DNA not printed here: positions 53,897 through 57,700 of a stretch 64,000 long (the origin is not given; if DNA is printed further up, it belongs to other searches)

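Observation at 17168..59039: Recurrent perfect 16-bp palindrome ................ marks promoter regions of the catabolic operons, suggesting an undescribed regulon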

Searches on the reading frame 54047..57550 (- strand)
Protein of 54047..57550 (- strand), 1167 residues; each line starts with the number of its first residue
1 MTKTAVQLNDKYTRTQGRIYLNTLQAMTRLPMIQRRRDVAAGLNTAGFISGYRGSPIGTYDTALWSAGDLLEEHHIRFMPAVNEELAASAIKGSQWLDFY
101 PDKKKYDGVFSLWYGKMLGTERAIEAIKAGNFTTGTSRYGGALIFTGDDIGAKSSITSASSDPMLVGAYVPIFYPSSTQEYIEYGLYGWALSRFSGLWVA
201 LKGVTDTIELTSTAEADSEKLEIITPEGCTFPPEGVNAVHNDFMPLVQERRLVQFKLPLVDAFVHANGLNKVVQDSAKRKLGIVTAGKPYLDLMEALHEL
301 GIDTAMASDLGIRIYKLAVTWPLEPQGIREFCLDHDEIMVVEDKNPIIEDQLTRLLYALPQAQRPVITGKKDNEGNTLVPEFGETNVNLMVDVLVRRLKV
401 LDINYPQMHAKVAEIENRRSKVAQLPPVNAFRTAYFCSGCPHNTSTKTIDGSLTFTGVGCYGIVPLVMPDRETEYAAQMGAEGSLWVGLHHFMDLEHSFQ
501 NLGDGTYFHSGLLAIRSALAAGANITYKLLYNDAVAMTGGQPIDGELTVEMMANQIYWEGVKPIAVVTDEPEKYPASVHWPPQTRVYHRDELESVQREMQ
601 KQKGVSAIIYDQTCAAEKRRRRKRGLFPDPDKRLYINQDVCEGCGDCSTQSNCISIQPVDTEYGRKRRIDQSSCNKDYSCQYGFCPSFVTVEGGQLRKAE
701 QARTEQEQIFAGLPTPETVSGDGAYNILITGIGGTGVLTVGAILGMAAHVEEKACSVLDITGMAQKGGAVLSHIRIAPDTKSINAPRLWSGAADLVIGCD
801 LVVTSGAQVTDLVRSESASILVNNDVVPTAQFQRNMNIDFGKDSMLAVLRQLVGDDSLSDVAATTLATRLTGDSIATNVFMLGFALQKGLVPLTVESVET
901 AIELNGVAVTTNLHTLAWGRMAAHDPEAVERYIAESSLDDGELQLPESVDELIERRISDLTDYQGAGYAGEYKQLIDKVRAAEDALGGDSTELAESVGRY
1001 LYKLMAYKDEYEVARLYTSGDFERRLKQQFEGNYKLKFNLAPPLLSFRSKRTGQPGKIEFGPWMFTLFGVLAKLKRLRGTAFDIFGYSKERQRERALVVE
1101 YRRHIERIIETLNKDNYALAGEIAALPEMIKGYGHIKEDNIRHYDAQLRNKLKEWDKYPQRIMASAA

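Call 45: search_protein_families(library=ncbifam, proteins=[window:54047-57550:-], max_evalue=1e-20)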
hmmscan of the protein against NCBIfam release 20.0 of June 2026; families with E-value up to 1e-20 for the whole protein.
window:54047-57550:- (1167 aa): 3 families
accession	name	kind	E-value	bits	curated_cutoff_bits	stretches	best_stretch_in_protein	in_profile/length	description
NF009589.0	PRK13030.1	subfamily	0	1492.7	816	1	4-1157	14-1159/1170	indolepyruvate ferredoxin oxidoreductase family protein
NF009588.0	PRK13029.1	subfamily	0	1484.1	952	1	2-1157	12-1178/1196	indolepyruvate ferredoxin oxidoreductase family protein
TIGR03336.1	IOR_alpha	equivalog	1.2e-39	136.2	650.9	1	108-681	69-587/595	indolepyruvate ferredoxin oxidoreductase subunit alpha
